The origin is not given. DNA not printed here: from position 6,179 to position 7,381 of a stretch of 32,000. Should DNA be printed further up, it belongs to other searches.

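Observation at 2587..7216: Five-gene operon whose enzyme families mirror the lower protocatechuate-4,5-cleavage/gallate route (hydrolase, hydratase, aldolase), with no LigAB/GalA-type dioxygenase in sight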

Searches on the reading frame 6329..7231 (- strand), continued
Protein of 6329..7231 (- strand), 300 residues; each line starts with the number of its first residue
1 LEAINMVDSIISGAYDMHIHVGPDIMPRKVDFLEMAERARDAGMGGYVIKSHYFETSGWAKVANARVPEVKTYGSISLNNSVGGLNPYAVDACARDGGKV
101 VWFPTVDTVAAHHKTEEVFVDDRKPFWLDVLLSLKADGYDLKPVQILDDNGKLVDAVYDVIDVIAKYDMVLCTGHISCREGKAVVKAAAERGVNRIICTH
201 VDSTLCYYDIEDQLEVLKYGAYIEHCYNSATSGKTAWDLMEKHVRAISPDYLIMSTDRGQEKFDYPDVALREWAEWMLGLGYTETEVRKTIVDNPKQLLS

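Call 66: search_protein_families(library=pfam, proteins=[L043:3388-5364:+, L043:5722-6435:+, L043:6413-8857:+, L043:8897-9859:+, L043:11597-12238:+, L043:13006-13980:+, L043:13990-14463:+, L043:14467-15969:+, L043:16436-17623:-, L043:17630-18634:-], max_evalue=0.001)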
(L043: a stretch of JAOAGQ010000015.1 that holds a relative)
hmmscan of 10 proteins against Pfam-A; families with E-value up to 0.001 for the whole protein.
L043:3388-5364:+ (658 aa): 5 families
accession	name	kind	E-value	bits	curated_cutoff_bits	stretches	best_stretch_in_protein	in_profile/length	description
PF07228.17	SpoIIE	-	6.2e-51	173.5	25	1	449-639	2-191/192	Stage II sporulation protein E (SpoIIE)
PF22673.2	MCP-like_PDC_1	-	1.8e-25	90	27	1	85-201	1-112/113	Methyl-accepting chemotaxis protein-like, first PDC sensor domain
PF00672.30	HAMP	-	6.6e-16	58.8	25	1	330-381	2-52/53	HAMP domain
PF02743.24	dCache_1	-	6.2e-14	52.6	45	1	134-294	89-239/240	Cache domain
PF08269.17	dCache_2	-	4.9e-07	29.6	26.5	1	198-290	192-286/298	Cache domain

L043:5722-6435:+ (237 aa): 1 family
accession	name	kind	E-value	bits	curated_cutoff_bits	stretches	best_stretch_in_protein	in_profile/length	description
PF03734.19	YkuD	-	2.8e-11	44.6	23.4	1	67-218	22-146/146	L,D-transpeptidase catalytic domain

L043:6413-8857:+ (814 aa): 1 family
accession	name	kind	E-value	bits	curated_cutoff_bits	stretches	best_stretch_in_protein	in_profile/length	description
PF00343.26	Phosphorylase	-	0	1084.2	27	1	98-809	2-713/713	Carbohydrate phosphorylase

L043:8897-9859:+ (320 aa): 2 families
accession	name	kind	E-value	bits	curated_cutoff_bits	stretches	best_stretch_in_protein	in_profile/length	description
PF00753.33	Lactamase_B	-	2.3e-06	28.1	22.7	1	86-145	34-93/196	Metallo-beta-lactamase superfamily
PF12706.13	Lactamase_B_2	-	0.00014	22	27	1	70-135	2-70/200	Beta-lactamase superfamily domain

L043:11597-12238:+ (213 aa): 4 families
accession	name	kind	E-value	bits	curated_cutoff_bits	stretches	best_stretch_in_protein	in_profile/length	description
PF07729.17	FCD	-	5.3e-27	95.1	24.3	1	77-199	2-124/125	FCD domain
PF00392.27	GntR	-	2.9e-15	56.1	27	1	6-66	3-64/64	Bacterial regulatory proteins, gntR family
PF08279.18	HTH_11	-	4.9e-05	23.6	25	1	32-63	21-52/55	HTH domain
PF14502.12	HTH_41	-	0.00013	21.7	25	1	31-63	11-43/48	Helix-turn-helix domain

L043:13006-13980:+ (324 aa): 1 family
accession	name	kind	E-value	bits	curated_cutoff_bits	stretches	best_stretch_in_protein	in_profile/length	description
PF03401.19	TctC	-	2.4e-62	211.4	27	1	50-320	3-273/274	Tripartite tricarboxylate transporter family receptor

L043:13990-14463:+ (157 aa): 1 family
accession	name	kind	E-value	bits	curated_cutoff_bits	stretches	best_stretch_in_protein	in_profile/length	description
PF07331.16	TctB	-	5.9e-17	62.6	29.1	1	16-149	2-137/137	Tripartite tricarboxylate transporter TctB family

L043:14467-15969:+ (500 aa): 1 family
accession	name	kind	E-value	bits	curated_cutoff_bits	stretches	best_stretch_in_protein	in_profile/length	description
PF01970.21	TctA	-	9.3e-163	542.2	28.9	1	20-438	1-423/423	Tripartite tricarboxylate transporter TctA family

L043:16436-17623:- (395 aa): 6 families
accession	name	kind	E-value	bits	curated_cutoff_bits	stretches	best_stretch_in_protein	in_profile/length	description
PF22691.2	Thiolase_C_1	-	6.2e-41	139.9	28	1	248-395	1-144/144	Thiolase C-terminal domain-like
PF00108.29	Thiolase_N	-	1.5e-14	54.5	26.4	1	24-179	22-186/260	Thiolase, N-terminal domain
PF02803.24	Thiolase_C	-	1.6e-11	44.4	27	1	270-365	25-102/123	Thiolase, C-terminal domain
PF00109.32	ketoacyl-synt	-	9.3e-08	32.4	20.8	1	78-129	166-217/252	Beta-ketoacyl synthase, N-terminal domain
PF08545.16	ACP_syn_III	-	7.3e-05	23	24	1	82-123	3-44/80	3-Oxoacyl-[acyl-carrier-protein (ACP)] synthase III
PF02801.28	Ketoacyl-synt_C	-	0.00052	20.4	20.8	0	270-294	28-52/119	Beta-ketoacyl synthase, C-terminal domain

L043:17630-18634:- (334 aa): 1 family
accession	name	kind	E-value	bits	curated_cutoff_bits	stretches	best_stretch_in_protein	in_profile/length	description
PF02618.21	YceG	-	2.7e-82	276.8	32.4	1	40-323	1-273/275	YceG-like family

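Call 67: search_protein_families(library=pfam, proteins=[L042:5280-6347:+, L042:6396-7535:+, L042:7623-8579:+, L042:8982-9743:-, L042:11664-12308:+, L026:12587-13762:+, L026:13935-15806:+, L026:15985-17016:-, L026:7355-8116:+, L026:5774-7024:-], max_evalue=0.001)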
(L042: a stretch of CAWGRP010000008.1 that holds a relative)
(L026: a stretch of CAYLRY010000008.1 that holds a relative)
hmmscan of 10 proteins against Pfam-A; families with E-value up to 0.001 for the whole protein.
L042:5280-6347:+ (355 aa): 1 family
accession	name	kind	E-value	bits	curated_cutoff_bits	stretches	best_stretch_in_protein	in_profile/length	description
PF03401.19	TctC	-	8.9e-69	232.5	27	1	79-343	2-269/274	Tripartite tricarboxylate transporter family receptor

L042:6396-7535:+ (379 aa): 2 families
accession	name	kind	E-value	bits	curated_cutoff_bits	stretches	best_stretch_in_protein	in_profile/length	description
PF00557.29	Peptidase_M24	-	3.5e-30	105.8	23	1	159-363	2-208/208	Metallopeptidase family M24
PF01321.24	Creatinase_N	-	1.5e-10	42.1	22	1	13-150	1-127/128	Creatinase/Prolidase N-terminal domain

L042:7623-8579:+ (318 aa): 10 families
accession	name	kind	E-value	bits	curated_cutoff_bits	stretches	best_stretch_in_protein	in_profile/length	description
PF01370.27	Epimerase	-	7.7e-29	101.2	20.9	1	2-239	1-240/240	NAD dependent epimerase/dehydratase family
PF16363.11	GDP_Man_Dehyd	-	5.8e-24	85.6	27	1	3-306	1-330/332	GDP-mannose 4,6 dehydratase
PF01073.25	3Beta_HSD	-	8.1e-16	58.3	22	1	4-224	2-227/280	3-beta hydroxysteroid dehydrogenase/isomerase family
PF02719.21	Polysacc_synt_2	-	4.6e-11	42.9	20.2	1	2-118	1-129/293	Polysaccharide biosynthesis protein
PF07993.18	NAD_binding_4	-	1.6e-10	41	20.1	1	4-181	1-214/258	Male sterility protein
PF04321.23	RmlD_sub_bind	-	1.8e-10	40.8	27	1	2-238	3-212/287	RmlD substrate binding domain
PF08659.16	KR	-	6.6e-08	33.1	22.6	1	2-81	3-93/180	KR domain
PF00106.31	adh_short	-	1.2e-07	31.9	26.6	1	2-107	3-122/195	short chain dehydrogenase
PF13460.12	NAD_binding_10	-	3.7e-05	24.1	27.2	1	6-152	1-129/184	NAD(P)H-binding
PF13561.12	adh_short_C2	-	0.00042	20.4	27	0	12-69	9-66/236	Enoyl-(Acyl carrier protein) reductase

L042:8982-9743:- (253 aa): 6 families
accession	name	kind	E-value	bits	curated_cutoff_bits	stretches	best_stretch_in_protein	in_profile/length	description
PF13561.12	adh_short_C2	-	1.9e-60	204.8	27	1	15-252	3-236/236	Enoyl-(Acyl carrier protein) reductase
PF00106.31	adh_short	-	1.2e-47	162.3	26.6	1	7-196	1-192/195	short chain dehydrogenase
PF08659.16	KR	-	7.2e-10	39.5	22.6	1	9-166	3-162/180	KR domain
PF23441.1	SDR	-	6.7e-07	29.4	27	1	8-250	10-254/258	SDR-like rossmann domain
PF02737.24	3HCDH_N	-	5.7e-05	23.5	22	1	14-73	6-64/180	3-hydroxyacyl-CoA dehydrogenase, NAD binding domain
PF01262.27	AlaDh_PNT_C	-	0.00055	19.9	23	1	5-74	28-91/214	Alanine dehydrogenase/PNT, C-terminal domain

L042:11664-12308:+ (214 aa): 5 families
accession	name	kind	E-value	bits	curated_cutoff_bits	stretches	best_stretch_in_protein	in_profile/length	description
PF07729.17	FCD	-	4.2e-28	98.7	24.3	1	79-200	3-124/125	FCD domain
PF00392.27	GntR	-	7.3e-17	61.2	27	1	6-65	2-62/64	Bacterial regulatory proteins, gntR family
PF08279.18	HTH_11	-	5e-05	23.5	25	1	29-61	17-49/55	HTH domain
PF12840.13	HTH_20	-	0.00022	21.6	27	0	12-57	4-48/51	Helix-turn-helix domain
PF08220.18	HTH_DeoR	-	0.00097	19.3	21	0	31-57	18-44/57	DeoR-like helix-turn-helix domain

L026:12587-13762:+ (391 aa): 2 families
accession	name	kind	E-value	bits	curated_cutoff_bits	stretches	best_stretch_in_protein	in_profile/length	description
PF13378.12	MR_MLE_C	-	2.2e-47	162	29.4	1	143-372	3-216/219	Enolase C-terminal domain-like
PF02746.21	MR_MLE_N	-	1.2e-13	51.7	22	1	22-118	26-117/117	Mandelate racemase / muconate lactonizing enzyme, N-terminal domain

L026:13935-15806:+ (623 aa): 2 families
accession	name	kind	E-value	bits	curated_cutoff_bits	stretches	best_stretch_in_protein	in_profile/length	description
PF01314.23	AFOR_C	-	2e-89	300.9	27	1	238-596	16-385/385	Aldehyde ferredoxin oxidoreductase, domains 2 & 3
PF02730.20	AFOR_N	-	6.9e-75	251.6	29.8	1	7-205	1-198/199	Aldehyde ferredoxin oxidoreductase, N-terminal domain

L026:15985-17016:- (343 aa): 0 families

L026:7355-8116:+ (253 aa): 5 families
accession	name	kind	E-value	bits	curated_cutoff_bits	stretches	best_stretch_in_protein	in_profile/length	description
PF01614.24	IclR_C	-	4.3e-28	98.5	24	1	81-248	4-174/174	Bacterial transcriptional regulator IclR C-terminal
PF09339.16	HTH_IclR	-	3.2e-08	33.7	22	1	12-61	1-52/52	IclR helix-turn-helix domain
PF01978.25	TrmB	-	3e-05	24.2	25.6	1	23-68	18-63/68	Sugar-specific transcriptional regulator TrmB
PF01022.26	HTH_5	-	0.00015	22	22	1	18-59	6-47/47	Bacterial regulatory protein, arsR family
PF01418.23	HTH_6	-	0.00093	19.6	28.3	0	29-57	36-64/77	Helix-turn-helix domain, rpiR family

L026:5774-7024:- (416 aa): 2 families
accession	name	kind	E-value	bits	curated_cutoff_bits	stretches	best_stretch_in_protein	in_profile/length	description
PF13378.12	MR_MLE_C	-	8.6e-43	147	29.4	1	167-398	1-218/219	Enolase C-terminal domain-like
PF02746.21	MR_MLE_N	-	5.8e-09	36.6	22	1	45-144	25-117/117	Mandelate racemase / muconate lactonizing enzyme, N-terminal domain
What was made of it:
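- The two of these annotated with Pfam (L042, L043) hold just DUF6282, RraA, GntR, GalB and a TctCBA tricarboxylate-type transporter (calls 66, 67). One locus (L026) has two enolase-superfamily MR_MLE genes and an aldehyde:ferredoxin oxidoreductase beside the module (call 67).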

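Call 70: search_solved_structures(query=A2, max_evalue=10, show_alignments=2)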
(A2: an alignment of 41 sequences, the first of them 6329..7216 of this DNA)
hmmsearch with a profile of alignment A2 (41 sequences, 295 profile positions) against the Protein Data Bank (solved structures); distinct sequences matched with E-value up to 10: 6.
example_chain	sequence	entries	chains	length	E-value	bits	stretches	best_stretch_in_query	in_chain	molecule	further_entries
1bf6_A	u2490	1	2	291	0.016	17.6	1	181-292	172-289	PHOSPHOTRIESTERASE HOMOLOGY PROTEIN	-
4lef_C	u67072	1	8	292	0.016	17.6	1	181-292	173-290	Phosphotriesterase homology protein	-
4ry9_A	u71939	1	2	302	0.62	12.3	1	118-221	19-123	Periplasmic binding protein/LacI transcriptional regulator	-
3s4t_A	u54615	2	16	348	0.77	12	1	220-293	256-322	Amidohydrolase 2 | Gamma-resorcylate decarboxylase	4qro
4if2_A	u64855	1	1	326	1.1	11.5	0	266-293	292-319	Phosphotriesterase homology protein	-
2dvt_A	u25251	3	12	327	1.3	11.3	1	217-252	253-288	Thermophilic reversible gamma-resorcylate decarboxylase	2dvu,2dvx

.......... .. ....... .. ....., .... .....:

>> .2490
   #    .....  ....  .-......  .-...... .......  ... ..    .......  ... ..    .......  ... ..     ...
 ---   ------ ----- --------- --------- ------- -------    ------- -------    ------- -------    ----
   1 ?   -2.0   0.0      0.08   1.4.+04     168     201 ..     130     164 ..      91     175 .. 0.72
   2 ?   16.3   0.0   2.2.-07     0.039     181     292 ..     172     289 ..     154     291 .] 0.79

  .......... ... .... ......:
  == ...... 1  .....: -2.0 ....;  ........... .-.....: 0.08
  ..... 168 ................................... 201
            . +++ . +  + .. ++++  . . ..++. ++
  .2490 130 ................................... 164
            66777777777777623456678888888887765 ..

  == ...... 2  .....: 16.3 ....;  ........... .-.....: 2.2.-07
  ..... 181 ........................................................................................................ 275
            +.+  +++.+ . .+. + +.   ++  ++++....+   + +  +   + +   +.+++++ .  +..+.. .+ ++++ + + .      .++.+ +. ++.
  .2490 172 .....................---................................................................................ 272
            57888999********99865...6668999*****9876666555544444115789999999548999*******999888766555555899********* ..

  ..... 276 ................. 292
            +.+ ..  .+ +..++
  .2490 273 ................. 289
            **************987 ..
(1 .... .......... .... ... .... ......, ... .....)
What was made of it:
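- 6329..7216 (-): Gene 1: DUF6282 protein (295 aa). Amidohydrolase-superfamily TIM barrel and putative metal-dependent lactonase/hydrolase. Inferred to perform the ring- or ester-opening step. Profile vs PDB: E. coli phosphotriesterase homology protein E=0.016, aligning the beta6 His and beta8 Asp (call 70).
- On LigI / LigJ (Amidohydro_2, PF04909): Profile-vs-PDB gives Amidohydro_2 proteins only at E about 0.8-1.3 (call 70).
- On Amidohydrolase superfamily, PTE-like lactonase / PHP branch: PHP alignment of the beta6 His and beta8 Asp (call 70).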

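Call 71: search_protein_families(library=ncbifam, proteins=[L010:14668-16494:+, L010:17121-18179:+], max_evalue=0.00001)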
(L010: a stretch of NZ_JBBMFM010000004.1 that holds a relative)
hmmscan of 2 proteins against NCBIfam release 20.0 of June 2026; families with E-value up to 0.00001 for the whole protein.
L010:14668-16494:+ (608 aa): 19 families
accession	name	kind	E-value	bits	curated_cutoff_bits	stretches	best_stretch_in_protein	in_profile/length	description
TIGR03336.1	IOR_alpha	equivalog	9.7e-190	631.8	650.9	1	17-605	1-595/595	indolepyruvate ferredoxin oxidoreductase subunit alpha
NF009589.0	PRK13030.1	subfamily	7.1e-30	103.5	816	2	36-309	56-360/1170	indolepyruvate ferredoxin oxidoreductase family protein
TIGR03710.1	OAFO_sf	subfamily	7.2e-20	71.1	482.75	1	11-90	186-266/561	2-oxoacid:acceptor oxidoreductase subunit alpha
NF006412.0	PRK08659.1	equivalog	6.3e-18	65.1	411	1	19-200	6-195/378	2-oxoacid:acceptor oxidoreductase subunit alpha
NF009588.0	PRK13029.1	subfamily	4.5e-17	61.3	952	2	83-309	116-360/1196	indolepyruvate ferredoxin oxidoreductase family protein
NF040682.1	PorA_Arch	equivalog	5.2e-13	48.7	550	1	18-173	3-160/387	pyruvate synthase subunit PorA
NF005507.0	PRK07119.1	subfamily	6.7e-11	41.6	399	1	17-311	3-318/352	3-methyl-2-oxobutanoate dehydrogenase subunit VorB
NF006233.0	PRK08367.1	equivalog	1.1e-10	41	625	1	17-173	3-161/394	pyruvate ferredoxin oxidoreductase subunit alpha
NF045764.1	PhenlGlyoxDHPadG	equivalog_domain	1.1e-09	37.3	700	1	19-177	3-163/398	NADH-dependent phenylglyoxylate dehydrogenase subunit alpha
NF007206.0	PRK09627.1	equivalog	2.5e-09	36.6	579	1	18-195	3-186/375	2-oxoglutarate synthase subunit alpha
NF006232.0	PRK08366.1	equivalog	2.2e-08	33.1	646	1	16-172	5-163/394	2-ketoisovalerate ferredoxin oxidoreductase subunit alpha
NF038196.1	ferrodoxin_EFR1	subfamily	3.7e-08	33.7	75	1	529-605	156-229/242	EFR1 family ferrodoxin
NF045791.1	OxalOxredalpha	equivalog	5e-07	29.1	500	1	19-171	5-159/395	oxalate oxidoreductase subunit alpha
NF006221.0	PRK08348.1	subfamily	9.3e-07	28.6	124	1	542-605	27-92/136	NADH-plastoquinone oxidoreductase subunit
NF045874.1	Vhu_polyferre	exception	3e-06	26.2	600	1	559-606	128-175/381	F420-non-reducing hydrogenase associated-polyferredoxin VhuB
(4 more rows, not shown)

L010:17121-18179:+ (352 aa): 7 families
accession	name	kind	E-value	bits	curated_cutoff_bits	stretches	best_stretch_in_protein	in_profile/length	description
NF002834.0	PRK03011.1-5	subfamily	2.3e-107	359.2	222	1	1-351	3-356/357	butyrate kinase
TIGR02707.1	butyr_kinase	equivalog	1.2e-96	323.8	289.1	1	3-348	2-350/351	butyrate kinase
TIGR00016.1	ackA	subfamily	2.7e-16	59.3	293.4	1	162-299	194-337/405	acetate/propionate family kinase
NF009099.0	PRK12440.1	equivalog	3.1e-09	36.3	693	1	141-299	171-329/397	acetate/propionate family kinase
NF009063.0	PRK12397.1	equivalog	3.1e-09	35.9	659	1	154-299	180-330/404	acetate/propionate family kinase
NF009045.0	PRK12379.1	equivalog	1e-08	34.4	580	1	163-299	185-326/402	propionate kinase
NF005520.0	PRK07157.1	equivalog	1.9e-06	27.3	561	0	139-299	174-329/400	acetate kinase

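Call 75: find_encoding_contigs(protein=P0242, flank=7000, max_places=1)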
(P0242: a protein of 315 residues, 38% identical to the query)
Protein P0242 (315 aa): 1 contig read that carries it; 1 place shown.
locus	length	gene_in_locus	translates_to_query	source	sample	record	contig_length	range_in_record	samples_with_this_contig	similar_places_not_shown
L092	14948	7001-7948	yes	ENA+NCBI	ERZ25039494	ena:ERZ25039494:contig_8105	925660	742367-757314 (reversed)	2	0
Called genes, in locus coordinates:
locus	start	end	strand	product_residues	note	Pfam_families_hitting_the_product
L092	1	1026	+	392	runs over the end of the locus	PF13428:TPR_14 (faint), PF17874:TPR_MalT (faint), PF00515:TPR_1 (faint)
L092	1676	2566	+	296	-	PF00743:FMO-like, PF13434:Lys_Orn_oxgnase, PF13738:Pyr_redox_3, PF07992:Pyr_redox_2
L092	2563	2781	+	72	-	-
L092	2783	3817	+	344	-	PF00296:Bac_luciferase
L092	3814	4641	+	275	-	PF13489:Methyltransf_23, PF01209:Ubie_methyltran, PF08241:Methyltransf_11, PF08242:Methyltransf_12, PF13649:Methyltransf_25, PF13847:Methyltransf_31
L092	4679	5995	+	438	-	PF01546:Peptidase_M20, PF07687:M20_dimer (weak)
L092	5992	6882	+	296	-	PF10370:Rv2993c-like_N (faint), PF01557:FAA_hydrolase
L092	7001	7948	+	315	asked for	PF19799:DUF6282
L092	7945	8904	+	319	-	PF00903:Glyoxalase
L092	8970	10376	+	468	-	PF01571:GCV_T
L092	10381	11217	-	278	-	PF03446:NAD_binding_2, PF09130:DUF1932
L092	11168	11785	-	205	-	PF03737:RraA-like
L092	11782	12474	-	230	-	PF02585:PIG-L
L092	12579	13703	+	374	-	PF01717:Meth_synt_2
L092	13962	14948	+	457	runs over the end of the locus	PF13433:Peripla_BP_5 (faint), PF13458:Peripla_BP_6, PF01094:ANF_receptor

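Call 76: find_encoding_contigs(protein=P0264, flank=7000, max_places=1)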
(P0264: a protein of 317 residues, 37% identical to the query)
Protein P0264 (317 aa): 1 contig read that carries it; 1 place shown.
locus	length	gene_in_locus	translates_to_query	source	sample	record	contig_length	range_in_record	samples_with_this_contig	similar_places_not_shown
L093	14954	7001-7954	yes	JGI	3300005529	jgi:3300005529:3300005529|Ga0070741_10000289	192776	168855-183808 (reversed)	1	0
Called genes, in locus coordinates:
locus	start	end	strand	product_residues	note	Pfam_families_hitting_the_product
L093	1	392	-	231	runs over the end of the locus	-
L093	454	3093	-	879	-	PF13188:PAS_8 (faint), PF00512:HisKA, PF02518:HATPase_c, PF00072:Response_reg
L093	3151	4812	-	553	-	PF00027:cNMP_binding, PF00890:FAD_binding_2 (weak), PF01266:DAO (weak), PF01946:Thi4 (weak), PF07992:Pyr_redox_2, PF12831:FAD_oxidored (weak), PF13738:Pyr_redox_3 (weak), PF00070:Pyr_redox (weak), +1 more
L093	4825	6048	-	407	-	PF01306:LacY_symp (faint), PF00083:Sugar_tr (faint), PF07690:MFS_1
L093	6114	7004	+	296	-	PF02219:MTHFR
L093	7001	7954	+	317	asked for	PF19799:DUF6282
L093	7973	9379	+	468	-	PF01571:GCV_T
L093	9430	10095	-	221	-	PF00392:GntR, PF07729:FCD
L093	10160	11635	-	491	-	PF00082:Peptidase_S8 (weak)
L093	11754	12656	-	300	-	PF03446:NAD_binding_2, PF03807:F420_oxidored, PF14833:NAD_binding_11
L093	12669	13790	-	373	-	PF02417:Chromate_transp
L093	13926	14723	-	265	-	PF00561:Abhydrolase_1, PF12146:Hydrolase_4, PF12697:Abhydrolase_6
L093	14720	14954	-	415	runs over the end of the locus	PF00296:Bac_luciferase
